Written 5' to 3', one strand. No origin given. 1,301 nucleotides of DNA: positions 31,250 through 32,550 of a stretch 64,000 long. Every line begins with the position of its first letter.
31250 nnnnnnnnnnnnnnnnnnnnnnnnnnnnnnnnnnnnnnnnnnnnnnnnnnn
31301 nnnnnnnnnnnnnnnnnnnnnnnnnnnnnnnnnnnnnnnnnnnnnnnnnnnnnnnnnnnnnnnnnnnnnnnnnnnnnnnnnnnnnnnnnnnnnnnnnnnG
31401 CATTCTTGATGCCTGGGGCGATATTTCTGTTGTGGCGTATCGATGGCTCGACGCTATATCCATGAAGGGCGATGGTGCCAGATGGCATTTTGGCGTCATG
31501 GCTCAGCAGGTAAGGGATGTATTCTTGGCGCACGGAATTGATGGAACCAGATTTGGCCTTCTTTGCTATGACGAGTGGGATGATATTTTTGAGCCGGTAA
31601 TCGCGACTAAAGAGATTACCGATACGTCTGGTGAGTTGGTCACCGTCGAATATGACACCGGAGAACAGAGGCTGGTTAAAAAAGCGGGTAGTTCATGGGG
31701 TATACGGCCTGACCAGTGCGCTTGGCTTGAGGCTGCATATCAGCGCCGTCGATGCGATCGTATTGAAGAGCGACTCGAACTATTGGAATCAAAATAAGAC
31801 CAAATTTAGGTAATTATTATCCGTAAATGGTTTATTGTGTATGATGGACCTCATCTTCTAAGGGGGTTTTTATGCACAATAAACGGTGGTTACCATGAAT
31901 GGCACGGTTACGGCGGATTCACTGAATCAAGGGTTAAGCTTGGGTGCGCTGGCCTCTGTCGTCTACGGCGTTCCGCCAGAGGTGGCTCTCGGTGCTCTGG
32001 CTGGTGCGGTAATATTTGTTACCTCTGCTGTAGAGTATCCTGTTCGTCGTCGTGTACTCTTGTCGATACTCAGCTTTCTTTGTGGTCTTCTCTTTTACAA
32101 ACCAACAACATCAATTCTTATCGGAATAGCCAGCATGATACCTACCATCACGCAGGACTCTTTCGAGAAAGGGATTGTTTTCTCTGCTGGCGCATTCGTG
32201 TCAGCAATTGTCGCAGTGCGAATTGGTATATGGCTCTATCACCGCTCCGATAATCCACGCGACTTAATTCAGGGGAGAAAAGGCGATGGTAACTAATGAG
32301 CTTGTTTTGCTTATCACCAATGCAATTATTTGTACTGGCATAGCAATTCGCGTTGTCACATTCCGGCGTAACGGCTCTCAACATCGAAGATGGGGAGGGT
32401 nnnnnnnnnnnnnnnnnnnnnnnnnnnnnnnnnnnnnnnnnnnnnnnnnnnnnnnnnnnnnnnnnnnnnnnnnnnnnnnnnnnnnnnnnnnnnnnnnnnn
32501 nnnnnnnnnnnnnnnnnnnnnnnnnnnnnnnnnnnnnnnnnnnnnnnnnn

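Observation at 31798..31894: Inverted repeat with mini-ORFs between the tailspike and lysis genes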

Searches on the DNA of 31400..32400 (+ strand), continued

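Call 59: build_rna_model(alignment_id=A2, structure=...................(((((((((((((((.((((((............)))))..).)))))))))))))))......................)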
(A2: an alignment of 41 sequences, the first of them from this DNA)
Model R1 built from alignment A2 (41 sequences, 99 columns); structure: as given.
model positions 92; base pairs 21; branch points 0; effective number of sequences 2.76; information 0.62 bits per position. Calibrated on 0.2 Mb of random sequence (short: E-values are rough).
structure used (alignment columns):
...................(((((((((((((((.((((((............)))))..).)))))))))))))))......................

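Call 60: search_with_rna_model(model_id=R1, sources=[window, L001, L002, L003, L004, L005, L006, L208, L209, L210, L211, L212, L213, L214, L215, L216, L217, L218, L219, L220, L222, L011, L024, L029, L037, L043, L052, L058, L061, L062, L065, L072, L079, L082, L083, L097, L099, L101, L108, L110, L115, L131, L132, L135, L136, L139, L140, L141, L144, L145, L151, L152, L156, L157, L164, L166, L172, L173, L176, L191, L192, L193, L194, L198, L199, L201, L203, L204, L205, L090, L064, L013], max_evalue=0.01, make_alignment=true)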
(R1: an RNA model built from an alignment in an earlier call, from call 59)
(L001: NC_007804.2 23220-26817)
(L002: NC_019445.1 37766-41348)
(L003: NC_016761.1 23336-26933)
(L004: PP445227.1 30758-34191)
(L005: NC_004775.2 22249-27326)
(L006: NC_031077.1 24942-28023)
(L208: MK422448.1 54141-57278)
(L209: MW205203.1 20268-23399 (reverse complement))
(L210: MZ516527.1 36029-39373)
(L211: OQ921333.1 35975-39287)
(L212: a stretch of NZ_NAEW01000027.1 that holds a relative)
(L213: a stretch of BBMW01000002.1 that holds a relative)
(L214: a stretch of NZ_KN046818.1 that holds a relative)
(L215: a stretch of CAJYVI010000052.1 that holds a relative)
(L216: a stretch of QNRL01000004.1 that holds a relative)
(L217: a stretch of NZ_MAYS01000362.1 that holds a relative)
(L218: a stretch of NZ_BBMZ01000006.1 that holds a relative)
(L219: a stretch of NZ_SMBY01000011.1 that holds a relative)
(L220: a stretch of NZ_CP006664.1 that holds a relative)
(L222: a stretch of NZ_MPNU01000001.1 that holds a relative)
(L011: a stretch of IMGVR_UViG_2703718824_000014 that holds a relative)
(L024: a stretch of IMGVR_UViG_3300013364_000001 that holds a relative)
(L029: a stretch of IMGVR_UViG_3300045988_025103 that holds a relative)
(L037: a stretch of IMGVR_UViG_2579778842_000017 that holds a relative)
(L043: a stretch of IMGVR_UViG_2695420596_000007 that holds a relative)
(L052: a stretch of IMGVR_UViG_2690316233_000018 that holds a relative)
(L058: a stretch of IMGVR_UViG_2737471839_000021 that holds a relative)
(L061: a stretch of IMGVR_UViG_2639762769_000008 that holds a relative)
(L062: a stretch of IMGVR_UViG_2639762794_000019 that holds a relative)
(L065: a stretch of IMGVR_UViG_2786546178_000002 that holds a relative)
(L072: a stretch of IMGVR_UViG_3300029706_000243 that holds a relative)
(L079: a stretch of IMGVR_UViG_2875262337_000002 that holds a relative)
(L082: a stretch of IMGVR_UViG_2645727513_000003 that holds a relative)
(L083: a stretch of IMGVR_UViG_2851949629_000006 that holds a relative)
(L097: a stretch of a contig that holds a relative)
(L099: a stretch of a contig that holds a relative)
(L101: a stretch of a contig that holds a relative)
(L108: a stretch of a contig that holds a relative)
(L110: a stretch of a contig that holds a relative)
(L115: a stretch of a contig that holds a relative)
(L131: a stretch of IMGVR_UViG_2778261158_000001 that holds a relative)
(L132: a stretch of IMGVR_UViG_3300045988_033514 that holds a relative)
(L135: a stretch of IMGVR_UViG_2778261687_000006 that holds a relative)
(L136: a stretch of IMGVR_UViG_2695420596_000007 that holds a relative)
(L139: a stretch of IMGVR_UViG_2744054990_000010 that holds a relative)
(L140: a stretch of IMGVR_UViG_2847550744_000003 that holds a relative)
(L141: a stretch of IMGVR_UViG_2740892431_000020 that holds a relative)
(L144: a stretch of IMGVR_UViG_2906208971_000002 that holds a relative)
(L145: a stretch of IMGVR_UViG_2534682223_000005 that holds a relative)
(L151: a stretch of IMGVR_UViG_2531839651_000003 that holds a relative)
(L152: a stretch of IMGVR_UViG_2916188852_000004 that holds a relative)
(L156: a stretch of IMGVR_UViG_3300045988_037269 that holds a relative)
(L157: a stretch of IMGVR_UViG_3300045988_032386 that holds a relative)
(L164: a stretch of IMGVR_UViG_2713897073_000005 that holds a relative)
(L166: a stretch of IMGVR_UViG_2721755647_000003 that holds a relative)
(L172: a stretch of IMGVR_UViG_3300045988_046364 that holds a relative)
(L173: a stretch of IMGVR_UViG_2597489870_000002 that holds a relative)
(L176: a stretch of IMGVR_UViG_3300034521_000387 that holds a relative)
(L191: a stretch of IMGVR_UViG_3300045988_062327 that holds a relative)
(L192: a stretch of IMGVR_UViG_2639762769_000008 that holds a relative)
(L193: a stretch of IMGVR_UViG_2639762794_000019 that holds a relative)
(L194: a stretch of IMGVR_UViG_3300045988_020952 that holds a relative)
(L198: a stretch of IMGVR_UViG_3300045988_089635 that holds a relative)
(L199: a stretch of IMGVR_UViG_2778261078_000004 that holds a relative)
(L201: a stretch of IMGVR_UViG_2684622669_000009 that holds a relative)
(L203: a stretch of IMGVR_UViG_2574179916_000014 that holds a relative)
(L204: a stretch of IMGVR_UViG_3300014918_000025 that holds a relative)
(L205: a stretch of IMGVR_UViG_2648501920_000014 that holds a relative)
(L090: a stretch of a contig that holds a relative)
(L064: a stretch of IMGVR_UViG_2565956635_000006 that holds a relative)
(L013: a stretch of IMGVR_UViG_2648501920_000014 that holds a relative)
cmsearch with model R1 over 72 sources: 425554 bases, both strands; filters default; matches with E-value up to 0.01: 92.
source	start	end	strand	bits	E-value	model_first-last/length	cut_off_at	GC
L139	1121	1212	+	108.1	2.2e-24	1-92/92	no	0.41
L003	1513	1604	+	107.6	2.9e-24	1-92/92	no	0.39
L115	1897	1988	-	107.6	2.9e-24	1-92/92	no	0.38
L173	1121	1212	+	107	4.2e-24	1-92/92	no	0.39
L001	1513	1604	+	106.1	7.3e-24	1-92/92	no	0.38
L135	1121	1212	+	105.8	8.5e-24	1-92/92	no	0.4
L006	1507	1598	+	105.7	8.9e-24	1-92/92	no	0.42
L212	1422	1512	+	105.2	1.2e-23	1-92/92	no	0.4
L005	2496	2587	+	104.8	1.5e-23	1-92/92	no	0.42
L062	8189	8280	+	103.1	4.2e-23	1-92/92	no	0.38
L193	1121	1212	+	103.1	4.2e-23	1-92/92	no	0.38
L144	1121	1212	+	101.3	1.2e-22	1-92/92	no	0.41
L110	3670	3761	-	100.8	1.7e-22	1-92/92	no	0.43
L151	1122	1212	+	100.8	1.7e-22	1-92/92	no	0.38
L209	1497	1588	+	100.2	2.5e-22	1-92/92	no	0.4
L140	1121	1212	+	99.7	3.2e-22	1-92/92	no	0.41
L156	1121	1212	+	99.4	3.8e-22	1-92/92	no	0.4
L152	1122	1212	+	99.2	4.4e-22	1-92/92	no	0.41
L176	1121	1212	+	99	4.8e-22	1-92/92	no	0.41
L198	1121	1212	+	98.8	5.6e-22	1-92/92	no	0.4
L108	1769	1860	-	98.7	5.9e-22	1-92/92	no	0.39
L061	2187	2277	-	98.1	8.3e-22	1-92/92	no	0.42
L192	1122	1212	+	98.1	8.3e-22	1-92/92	no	0.42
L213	1422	1512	+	97.4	1.2e-21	1-92/92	no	0.41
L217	484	575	+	97.3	1.3e-21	1-92/92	no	0.41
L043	8435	8526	+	96.5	2.2e-21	1-92/92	no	0.39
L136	1121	1212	+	96.5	2.2e-21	1-92/92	no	0.39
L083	8083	8173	+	96.3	2.5e-21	1-92/92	no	0.34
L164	1120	1212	+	96.2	2.6e-21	1-92/92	no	0.41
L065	1960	2051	-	95.8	3.2e-21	1-92/92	no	0.4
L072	2865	2956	-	95.3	4.3e-21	1-92/92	no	0.4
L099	3894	3985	-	94.9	5.7e-21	1-92/92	no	0.42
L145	1121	1212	+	94.8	5.9e-21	1-92/92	no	0.43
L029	1836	1928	-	93.3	1.4e-20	1-92/92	no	0.39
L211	1421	1512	+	93.2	1.6e-20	1-92/92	no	0.43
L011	3177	3268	+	93.2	1.6e-20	1-92/92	no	0.43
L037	6763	6853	+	92.4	2.5e-20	1-92/92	no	0.35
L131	1120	1212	+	91.4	4.5e-20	1-92/92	no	0.4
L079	2001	2093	-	90.6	7e-20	1-92/92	no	0.38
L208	1499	1591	+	90.5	7.5e-20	1-92/92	no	0.4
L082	11223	11314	+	90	1e-19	1-92/92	no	0.4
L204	1120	1212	+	89.7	1.2e-19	1-92/92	no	0.38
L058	8300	8390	+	87.8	3.7e-19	1-92/92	no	0.35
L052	8606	8697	+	85.9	1.2e-18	1-92/92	no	0.38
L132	1121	1212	+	85.9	1.2e-18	1-92/92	no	0.38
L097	2448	2539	-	85.8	1.2e-18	1-92/92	no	0.42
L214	1420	1512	+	85.3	1.7e-18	1-92/92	no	0.38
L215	1422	1512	+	84.6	2.6e-18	1-92/92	no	0.41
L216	1422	1512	+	84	3.6e-18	1-92/92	no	0.41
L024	2030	2120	-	84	3.7e-18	1-92/92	no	0.42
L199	1120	1212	+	82.8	7.5e-18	1-92/92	no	0.41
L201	1119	1212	+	81.2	1.9e-17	1-92/92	no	0.41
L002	1499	1589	+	79.4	5.5e-17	1-92/92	no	0.42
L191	1124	1212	+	75.8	4.6e-16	1-92/92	no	0.31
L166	1124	1212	+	71.9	4.9e-15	1-92/92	no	0.33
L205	1125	1212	+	69.9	1.5e-14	1-92/92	no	0.34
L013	1787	1874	-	69.9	1.5e-14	1-92/92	no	0.34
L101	10198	10289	+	69.7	1.7e-14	1-92/92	no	0.39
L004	1352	1440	+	68.9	2.8e-14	1-92/92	no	0.35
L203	335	423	+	68.9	2.8e-14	1-92/92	no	0.35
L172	1122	1212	+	67.8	5.6e-14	1-92/92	no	0.35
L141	1123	1212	+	67.1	8.1e-14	1-92/92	no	0.33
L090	3128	3215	-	66.2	1.4e-13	1-92/92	no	0.34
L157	1123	1212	+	65.9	1.7e-13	1-92/92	no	0.34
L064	3068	3155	-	65.3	2.4e-13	1-92/92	no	0.35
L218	1421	1512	+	62.9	1e-12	1-92/92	no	0.45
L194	1121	1212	+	53.4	2.9e-10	1-92/92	no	0.37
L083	8098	8151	-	34.4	2.3e-05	16-70/92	no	0.33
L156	1136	1190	-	32.9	5.6e-05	16-70/92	no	0.36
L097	2470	2524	+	31.6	0.00012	16-70/92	no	0.42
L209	1512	1566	-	31.3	0.00015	16-70/92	no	0.36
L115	1919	1973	+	31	0.00017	16-70/92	no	0.35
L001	1528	1582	-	29.6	0.00038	16-70/92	no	0.38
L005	2511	2565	-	28.8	0.00062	16-70/92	no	0.4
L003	1528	1582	-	28.2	0.0009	16-70/92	no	0.36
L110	3692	3746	+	28.1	0.00097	16-70/92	no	0.36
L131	1132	1190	-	27.3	0.0015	16-73/92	no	0.37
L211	1436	1490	-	26.5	0.0025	16-70/92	no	0.38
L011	3192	3246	-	26.5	0.0025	16-70/92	no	0.38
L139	1136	1190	-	26.4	0.0026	16-70/92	no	0.4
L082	11238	11292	-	26.4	0.0027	16-70/92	no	0.36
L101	10213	10267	-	26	0.0034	16-70/92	no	0.38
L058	8315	8368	-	25.6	0.0043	16-70/92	no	0.35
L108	1791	1845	+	25.5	0.0045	16-70/92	no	0.38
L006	1522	1576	-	25.5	0.0045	16-70/92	no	0.42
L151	1137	1190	-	25.4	0.0048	16-70/92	no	0.37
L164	1135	1190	-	25.4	0.0049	16-70/92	no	0.38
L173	1136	1190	-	25.2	0.0052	16-70/92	no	0.4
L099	3916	3970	+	24.8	0.0069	16-70/92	no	0.36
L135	1136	1190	-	24.7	0.0074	16-70/92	no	0.38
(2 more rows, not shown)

Alignment A4: 92 matches aligned to the model, 100 columns, each read 5' to 3' on its own strand. Consensus structure (alignment columns), stored with it:
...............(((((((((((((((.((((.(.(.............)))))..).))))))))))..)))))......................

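Call 61: search_with_rna_model(model_id=R1, sources=[window, L001, L002, L003, L004, L005, L006, L208, L209, L211, L212, L213, L214, L215, L216, L217, L218, L011, L024, L029, L037, L043, L052, L058, L061, L062, L065, L072, L079, L082, L083, L097, L099, L101, L108, L110, L115, L131, L132, L135, L136, L139, L140, L141, L144, L145, L151, L152, L156, L157, L164, L166, L172, L173, L176, L191, L192, L193, L194, L198, L199, L201, L203, L204, L205, L090, L064, L013], max_evalue=1e-8, make_alignment=true)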
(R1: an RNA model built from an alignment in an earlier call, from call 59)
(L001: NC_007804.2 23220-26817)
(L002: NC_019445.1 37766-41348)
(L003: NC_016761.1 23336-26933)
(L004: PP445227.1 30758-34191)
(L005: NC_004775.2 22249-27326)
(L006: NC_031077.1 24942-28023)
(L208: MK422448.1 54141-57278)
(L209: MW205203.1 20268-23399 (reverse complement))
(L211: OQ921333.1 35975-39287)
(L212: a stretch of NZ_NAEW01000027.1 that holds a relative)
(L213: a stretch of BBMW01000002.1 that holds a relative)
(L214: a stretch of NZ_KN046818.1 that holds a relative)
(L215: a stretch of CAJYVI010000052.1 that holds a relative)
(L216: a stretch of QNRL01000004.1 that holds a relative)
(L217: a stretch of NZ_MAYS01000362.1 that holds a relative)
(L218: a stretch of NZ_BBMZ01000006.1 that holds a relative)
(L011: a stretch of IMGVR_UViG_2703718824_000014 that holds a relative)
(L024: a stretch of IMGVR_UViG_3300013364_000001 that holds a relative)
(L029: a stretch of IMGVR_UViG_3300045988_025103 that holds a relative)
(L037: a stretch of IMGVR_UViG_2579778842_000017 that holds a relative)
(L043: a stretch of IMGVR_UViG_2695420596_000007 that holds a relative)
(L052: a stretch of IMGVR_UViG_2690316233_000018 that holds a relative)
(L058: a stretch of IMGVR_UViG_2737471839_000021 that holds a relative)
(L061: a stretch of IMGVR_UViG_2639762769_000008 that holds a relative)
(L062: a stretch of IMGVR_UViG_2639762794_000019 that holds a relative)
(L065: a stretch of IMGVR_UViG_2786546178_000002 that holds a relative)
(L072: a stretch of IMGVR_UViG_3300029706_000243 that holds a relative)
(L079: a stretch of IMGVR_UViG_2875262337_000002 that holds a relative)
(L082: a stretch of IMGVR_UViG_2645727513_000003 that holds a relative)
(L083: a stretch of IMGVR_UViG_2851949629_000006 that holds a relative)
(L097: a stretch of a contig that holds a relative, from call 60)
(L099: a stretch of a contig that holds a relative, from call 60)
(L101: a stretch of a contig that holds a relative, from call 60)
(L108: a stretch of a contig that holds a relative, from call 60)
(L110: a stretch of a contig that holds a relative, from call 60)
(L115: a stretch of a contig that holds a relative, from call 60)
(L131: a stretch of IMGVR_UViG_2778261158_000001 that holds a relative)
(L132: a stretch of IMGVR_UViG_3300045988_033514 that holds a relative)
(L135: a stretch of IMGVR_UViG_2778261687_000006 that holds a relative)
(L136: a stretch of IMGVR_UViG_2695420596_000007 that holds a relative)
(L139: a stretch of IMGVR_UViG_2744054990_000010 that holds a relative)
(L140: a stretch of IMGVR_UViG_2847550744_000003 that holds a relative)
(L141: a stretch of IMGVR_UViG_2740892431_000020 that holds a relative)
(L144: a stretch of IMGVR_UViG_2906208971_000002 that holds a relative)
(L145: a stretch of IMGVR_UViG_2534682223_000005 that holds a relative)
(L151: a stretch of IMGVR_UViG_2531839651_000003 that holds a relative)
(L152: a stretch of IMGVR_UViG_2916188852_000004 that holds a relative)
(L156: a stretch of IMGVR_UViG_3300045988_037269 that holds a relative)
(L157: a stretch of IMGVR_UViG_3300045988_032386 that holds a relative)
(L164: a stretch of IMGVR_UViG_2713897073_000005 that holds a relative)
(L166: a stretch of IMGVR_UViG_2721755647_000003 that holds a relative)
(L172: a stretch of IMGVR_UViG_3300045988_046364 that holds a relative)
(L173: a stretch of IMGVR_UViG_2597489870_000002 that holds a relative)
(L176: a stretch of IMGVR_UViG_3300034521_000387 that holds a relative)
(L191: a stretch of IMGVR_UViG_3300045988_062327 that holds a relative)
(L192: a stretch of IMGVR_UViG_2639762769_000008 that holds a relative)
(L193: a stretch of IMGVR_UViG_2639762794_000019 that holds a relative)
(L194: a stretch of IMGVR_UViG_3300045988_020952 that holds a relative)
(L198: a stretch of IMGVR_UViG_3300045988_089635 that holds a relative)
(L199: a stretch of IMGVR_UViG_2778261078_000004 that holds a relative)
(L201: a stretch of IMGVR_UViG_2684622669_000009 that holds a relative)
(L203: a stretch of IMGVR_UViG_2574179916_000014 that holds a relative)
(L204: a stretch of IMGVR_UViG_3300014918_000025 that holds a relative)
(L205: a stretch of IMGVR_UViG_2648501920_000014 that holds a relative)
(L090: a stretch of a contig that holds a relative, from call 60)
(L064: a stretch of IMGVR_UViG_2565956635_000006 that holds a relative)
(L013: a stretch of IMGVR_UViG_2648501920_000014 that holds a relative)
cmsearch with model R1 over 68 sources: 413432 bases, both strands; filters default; matches with E-value up to 1e-8: 68.
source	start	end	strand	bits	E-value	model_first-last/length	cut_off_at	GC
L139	1121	1212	+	108.1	2.2e-24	1-92/92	no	0.41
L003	1513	1604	+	107.6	2.8e-24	1-92/92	no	0.39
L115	1897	1988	-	107.6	2.9e-24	1-92/92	no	0.38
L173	1121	1212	+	107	4.1e-24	1-92/92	no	0.39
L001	1513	1604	+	106.1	7.1e-24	1-92/92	no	0.38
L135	1121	1212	+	105.8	8.3e-24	1-92/92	no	0.4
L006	1507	1598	+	105.7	8.7e-24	1-92/92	no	0.42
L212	1422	1512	+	105.2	1.2e-23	1-92/92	no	0.4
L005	2496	2587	+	104.8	1.5e-23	1-92/92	no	0.42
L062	8189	8280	+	103.1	4e-23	1-92/92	no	0.38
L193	1121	1212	+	103.1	4e-23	1-92/92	no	0.38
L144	1121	1212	+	101.3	1.2e-22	1-92/92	no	0.41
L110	3670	3761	-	100.8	1.7e-22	1-92/92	no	0.43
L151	1122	1212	+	100.8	1.7e-22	1-92/92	no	0.38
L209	1497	1588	+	100.2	2.4e-22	1-92/92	no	0.4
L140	1121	1212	+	99.7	3.1e-22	1-92/92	no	0.41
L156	1121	1212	+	99.4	3.7e-22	1-92/92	no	0.4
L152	1122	1212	+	99.2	4.2e-22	1-92/92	no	0.41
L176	1121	1212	+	99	4.7e-22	1-92/92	no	0.41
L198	1121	1212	+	98.8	5.5e-22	1-92/92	no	0.4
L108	1769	1860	-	98.7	5.7e-22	1-92/92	no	0.39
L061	2187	2277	-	98.1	8.1e-22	1-92/92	no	0.42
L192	1122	1212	+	98.1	8.1e-22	1-92/92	no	0.42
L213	1422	1512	+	97.4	1.2e-21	1-92/92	no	0.41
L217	484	575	+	97.3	1.3e-21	1-92/92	no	0.41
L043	8435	8526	+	96.5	2.1e-21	1-92/92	no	0.39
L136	1121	1212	+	96.5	2.1e-21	1-92/92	no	0.39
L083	8083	8173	+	96.3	2.4e-21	1-92/92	no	0.34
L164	1120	1212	+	96.2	2.5e-21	1-92/92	no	0.41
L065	1960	2051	-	95.8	3.1e-21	1-92/92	no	0.4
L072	2865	2956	-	95.3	4.2e-21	1-92/92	no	0.4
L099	3894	3985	-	94.9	5.5e-21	1-92/92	no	0.42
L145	1121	1212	+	94.8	5.7e-21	1-92/92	no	0.43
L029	1836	1928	-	93.3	1.4e-20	1-92/92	no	0.39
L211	1421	1512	+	93.2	1.5e-20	1-92/92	no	0.43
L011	3177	3268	+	93.2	1.5e-20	1-92/92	no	0.43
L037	6763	6853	+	92.4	2.4e-20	1-92/92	no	0.35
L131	1120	1212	+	91.4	4.4e-20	1-92/92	no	0.4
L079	2001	2093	-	90.6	6.8e-20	1-92/92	no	0.38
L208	1499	1591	+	90.5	7.3e-20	1-92/92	no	0.4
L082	11223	11314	+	90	1e-19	1-92/92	no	0.4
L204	1120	1212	+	89.7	1.2e-19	1-92/92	no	0.38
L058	8300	8390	+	87.8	3.6e-19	1-92/92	no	0.35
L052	8606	8697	+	85.9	1.1e-18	1-92/92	no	0.38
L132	1121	1212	+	85.9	1.1e-18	1-92/92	no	0.38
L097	2448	2539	-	85.8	1.2e-18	1-92/92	no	0.42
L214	1420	1512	+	85.3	1.6e-18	1-92/92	no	0.38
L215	1422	1512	+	84.6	2.5e-18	1-92/92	no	0.41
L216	1422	1512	+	84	3.5e-18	1-92/92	no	0.41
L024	2030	2120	-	84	3.6e-18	1-92/92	no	0.42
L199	1120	1212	+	82.8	7.3e-18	1-92/92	no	0.41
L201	1119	1212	+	81.2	1.9e-17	1-92/92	no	0.41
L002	1499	1589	+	79.4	5.3e-17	1-92/92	no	0.42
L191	1124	1212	+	75.8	4.5e-16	1-92/92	no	0.31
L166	1124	1212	+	71.9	4.8e-15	1-92/92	no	0.33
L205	1125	1212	+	69.9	1.5e-14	1-92/92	no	0.34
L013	1787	1874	-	69.9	1.5e-14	1-92/92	no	0.34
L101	10198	10289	+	69.7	1.7e-14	1-92/92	no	0.39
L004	1352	1440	+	68.9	2.7e-14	1-92/92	no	0.35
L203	335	423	+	68.9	2.7e-14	1-92/92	no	0.35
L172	1122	1212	+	67.8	5.4e-14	1-92/92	no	0.35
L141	1123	1212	+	67.1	7.9e-14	1-92/92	no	0.33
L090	3128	3215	-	66.2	1.4e-13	1-92/92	no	0.34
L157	1123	1212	+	65.9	1.6e-13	1-92/92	no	0.34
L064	3068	3155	-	65.3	2.3e-13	1-92/92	no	0.35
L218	1421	1512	+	62.9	9.8e-13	1-92/92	no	0.45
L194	1121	1212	+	53.4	2.8e-10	1-92/92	no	0.37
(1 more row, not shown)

Alignment A5: 68 matches aligned to the model, 100 columns, each read 5' to 3' on its own strand. Consensus structure (alignment columns), stored with it:
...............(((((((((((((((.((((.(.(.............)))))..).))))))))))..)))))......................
